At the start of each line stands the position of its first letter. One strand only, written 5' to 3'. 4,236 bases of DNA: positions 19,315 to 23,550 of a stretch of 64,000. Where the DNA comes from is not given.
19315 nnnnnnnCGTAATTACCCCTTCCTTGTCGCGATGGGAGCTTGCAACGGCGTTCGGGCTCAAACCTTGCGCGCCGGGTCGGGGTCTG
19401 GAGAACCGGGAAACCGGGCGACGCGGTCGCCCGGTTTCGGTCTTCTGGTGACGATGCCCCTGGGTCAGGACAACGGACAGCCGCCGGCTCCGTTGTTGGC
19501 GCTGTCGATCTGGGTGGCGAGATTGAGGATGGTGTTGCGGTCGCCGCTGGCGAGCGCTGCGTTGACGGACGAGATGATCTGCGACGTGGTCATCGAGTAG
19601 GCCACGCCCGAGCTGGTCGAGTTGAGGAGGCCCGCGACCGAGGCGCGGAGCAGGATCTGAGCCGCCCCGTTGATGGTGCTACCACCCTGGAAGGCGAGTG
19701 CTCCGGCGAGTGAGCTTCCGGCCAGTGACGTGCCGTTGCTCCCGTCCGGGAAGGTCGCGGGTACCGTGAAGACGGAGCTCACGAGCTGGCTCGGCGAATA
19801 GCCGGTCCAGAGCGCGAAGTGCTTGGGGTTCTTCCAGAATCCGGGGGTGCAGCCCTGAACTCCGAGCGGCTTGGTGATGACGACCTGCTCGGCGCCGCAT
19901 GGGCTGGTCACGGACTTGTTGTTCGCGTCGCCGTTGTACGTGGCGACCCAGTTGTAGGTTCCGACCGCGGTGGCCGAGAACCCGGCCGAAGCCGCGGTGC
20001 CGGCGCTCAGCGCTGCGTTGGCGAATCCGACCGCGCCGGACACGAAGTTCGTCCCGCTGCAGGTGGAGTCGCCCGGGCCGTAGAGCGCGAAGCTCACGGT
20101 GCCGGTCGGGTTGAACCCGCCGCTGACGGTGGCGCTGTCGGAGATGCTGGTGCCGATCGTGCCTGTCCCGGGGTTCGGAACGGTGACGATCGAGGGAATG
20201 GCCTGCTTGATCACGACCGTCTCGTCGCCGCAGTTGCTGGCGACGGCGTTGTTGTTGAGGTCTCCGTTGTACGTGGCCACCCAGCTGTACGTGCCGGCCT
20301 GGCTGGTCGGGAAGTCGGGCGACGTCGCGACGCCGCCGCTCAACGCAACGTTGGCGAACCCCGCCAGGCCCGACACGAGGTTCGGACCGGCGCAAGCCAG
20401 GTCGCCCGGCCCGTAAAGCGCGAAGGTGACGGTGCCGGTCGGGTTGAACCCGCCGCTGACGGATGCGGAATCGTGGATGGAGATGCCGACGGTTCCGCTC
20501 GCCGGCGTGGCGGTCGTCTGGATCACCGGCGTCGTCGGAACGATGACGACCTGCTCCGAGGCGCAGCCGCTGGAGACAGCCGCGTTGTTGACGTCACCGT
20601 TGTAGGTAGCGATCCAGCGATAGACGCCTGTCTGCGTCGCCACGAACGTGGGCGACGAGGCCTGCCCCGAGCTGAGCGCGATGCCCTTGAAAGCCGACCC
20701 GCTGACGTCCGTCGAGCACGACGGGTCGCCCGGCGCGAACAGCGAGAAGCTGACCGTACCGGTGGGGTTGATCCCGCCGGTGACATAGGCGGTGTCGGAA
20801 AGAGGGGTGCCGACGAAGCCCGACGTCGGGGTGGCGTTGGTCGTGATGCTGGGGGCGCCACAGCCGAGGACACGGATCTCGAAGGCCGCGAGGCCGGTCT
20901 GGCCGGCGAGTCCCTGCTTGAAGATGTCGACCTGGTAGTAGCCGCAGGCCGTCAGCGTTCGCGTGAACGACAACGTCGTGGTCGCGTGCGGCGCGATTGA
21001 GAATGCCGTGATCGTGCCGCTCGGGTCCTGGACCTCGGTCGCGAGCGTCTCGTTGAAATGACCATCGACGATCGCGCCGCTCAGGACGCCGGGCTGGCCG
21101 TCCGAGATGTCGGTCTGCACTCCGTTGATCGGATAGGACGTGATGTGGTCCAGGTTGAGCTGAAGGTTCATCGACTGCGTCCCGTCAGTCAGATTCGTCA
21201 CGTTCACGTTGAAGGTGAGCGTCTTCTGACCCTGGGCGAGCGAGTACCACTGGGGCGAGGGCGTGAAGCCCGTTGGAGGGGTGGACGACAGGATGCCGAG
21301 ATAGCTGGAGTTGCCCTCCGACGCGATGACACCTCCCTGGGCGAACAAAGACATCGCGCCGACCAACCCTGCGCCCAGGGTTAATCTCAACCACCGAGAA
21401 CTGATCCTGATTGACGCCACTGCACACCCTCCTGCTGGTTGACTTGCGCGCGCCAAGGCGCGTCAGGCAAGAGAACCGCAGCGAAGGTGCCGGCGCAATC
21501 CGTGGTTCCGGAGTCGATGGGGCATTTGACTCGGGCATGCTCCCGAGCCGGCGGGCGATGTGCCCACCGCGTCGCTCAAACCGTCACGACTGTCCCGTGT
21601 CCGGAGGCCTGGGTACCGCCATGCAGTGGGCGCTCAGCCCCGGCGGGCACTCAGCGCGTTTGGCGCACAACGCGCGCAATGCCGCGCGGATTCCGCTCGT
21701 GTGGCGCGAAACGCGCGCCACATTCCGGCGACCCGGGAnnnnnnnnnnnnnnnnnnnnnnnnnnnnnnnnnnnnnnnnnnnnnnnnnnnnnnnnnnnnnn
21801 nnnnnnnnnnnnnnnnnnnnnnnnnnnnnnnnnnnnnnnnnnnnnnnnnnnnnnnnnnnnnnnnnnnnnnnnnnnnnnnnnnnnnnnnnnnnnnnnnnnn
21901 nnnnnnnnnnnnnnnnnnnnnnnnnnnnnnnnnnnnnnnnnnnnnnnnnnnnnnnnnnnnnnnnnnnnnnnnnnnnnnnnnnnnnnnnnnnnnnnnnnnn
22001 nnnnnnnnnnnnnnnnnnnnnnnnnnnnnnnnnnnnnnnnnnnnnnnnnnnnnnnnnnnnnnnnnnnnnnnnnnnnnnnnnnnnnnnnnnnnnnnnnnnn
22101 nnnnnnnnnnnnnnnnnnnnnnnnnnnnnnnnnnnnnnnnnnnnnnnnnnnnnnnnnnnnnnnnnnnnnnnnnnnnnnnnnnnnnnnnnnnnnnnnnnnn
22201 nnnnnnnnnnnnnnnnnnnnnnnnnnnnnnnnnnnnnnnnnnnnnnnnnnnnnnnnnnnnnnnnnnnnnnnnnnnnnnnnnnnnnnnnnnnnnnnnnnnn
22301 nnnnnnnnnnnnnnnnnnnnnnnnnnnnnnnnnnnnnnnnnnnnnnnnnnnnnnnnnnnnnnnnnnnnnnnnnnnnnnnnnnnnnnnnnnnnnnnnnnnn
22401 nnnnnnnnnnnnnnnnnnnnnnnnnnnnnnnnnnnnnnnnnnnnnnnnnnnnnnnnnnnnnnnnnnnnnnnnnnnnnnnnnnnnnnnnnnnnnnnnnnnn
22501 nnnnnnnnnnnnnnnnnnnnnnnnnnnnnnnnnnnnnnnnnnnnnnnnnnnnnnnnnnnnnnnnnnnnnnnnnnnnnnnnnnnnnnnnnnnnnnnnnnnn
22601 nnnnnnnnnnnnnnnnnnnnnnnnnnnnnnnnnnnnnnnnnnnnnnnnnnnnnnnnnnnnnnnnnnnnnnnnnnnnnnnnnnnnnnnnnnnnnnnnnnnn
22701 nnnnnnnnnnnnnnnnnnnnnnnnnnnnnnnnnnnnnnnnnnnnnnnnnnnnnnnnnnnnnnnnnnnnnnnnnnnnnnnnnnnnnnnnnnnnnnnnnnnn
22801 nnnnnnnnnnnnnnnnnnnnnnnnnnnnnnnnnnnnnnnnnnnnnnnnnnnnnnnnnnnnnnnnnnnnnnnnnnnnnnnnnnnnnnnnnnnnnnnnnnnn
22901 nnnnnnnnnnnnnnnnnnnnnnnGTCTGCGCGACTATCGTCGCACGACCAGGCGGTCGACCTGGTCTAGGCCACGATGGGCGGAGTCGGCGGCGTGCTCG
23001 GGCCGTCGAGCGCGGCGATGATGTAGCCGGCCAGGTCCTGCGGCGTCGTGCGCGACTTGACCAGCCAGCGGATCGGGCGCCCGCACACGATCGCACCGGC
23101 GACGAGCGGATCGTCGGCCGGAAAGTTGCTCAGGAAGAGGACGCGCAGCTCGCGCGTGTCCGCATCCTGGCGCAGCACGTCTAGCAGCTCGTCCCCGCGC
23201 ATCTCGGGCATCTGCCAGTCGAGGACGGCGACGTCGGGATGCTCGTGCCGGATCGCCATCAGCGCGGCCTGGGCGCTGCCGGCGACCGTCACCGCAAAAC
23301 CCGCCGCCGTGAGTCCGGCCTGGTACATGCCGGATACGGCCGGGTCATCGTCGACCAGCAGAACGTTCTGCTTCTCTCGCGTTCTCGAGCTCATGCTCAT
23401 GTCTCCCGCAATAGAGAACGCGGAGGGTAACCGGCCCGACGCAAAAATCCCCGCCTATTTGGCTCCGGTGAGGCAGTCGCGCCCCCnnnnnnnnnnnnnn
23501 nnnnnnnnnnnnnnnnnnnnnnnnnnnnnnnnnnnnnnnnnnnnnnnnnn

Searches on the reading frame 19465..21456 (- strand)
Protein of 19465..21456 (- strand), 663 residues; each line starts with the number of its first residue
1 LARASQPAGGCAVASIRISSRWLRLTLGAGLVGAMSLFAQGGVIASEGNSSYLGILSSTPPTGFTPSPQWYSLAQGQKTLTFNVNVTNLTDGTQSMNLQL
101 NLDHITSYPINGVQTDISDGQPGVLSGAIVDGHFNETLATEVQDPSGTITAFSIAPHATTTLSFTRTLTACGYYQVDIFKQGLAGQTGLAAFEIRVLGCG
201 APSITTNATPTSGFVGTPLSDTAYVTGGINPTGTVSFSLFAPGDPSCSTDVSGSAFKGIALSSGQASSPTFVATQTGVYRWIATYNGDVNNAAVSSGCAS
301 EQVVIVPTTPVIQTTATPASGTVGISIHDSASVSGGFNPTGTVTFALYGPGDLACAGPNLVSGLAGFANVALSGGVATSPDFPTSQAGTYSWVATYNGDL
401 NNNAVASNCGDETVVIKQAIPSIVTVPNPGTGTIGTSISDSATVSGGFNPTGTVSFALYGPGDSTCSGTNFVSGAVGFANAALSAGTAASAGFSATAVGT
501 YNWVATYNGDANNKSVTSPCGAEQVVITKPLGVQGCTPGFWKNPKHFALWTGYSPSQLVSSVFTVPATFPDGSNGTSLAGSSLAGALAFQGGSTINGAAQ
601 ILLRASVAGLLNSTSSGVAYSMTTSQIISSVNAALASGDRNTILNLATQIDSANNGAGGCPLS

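Call 9: search_protein_families(library=pfam, proteins=[window:19465-21456:-], max_evalue=0.01)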
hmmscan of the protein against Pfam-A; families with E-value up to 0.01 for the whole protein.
window:19465-21456:- (663 aa): 2 families
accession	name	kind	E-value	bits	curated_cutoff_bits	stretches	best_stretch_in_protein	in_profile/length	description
PF16640.11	Big_3_5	-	1.9e-10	41.6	35.5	3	207-303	2-87/88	Bacterial Ig-like domain (group 3)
PF11901.14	DM9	-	0.0021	18.4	26.2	0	273-301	49-77/115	DM9 repeat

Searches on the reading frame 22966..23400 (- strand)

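Call 9: search_protein_families(library=pfam, proteins=[window:22966-23400:-], max_evalue=0.01)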
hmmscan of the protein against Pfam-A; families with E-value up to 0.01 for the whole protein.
window:22966-23400:- (144 aa): 1 family
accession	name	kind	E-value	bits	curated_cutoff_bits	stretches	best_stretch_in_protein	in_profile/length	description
PF00072.30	Response_reg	-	1.4e-15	57.8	30.2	1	13-95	1-81/111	Response regulator receiver domain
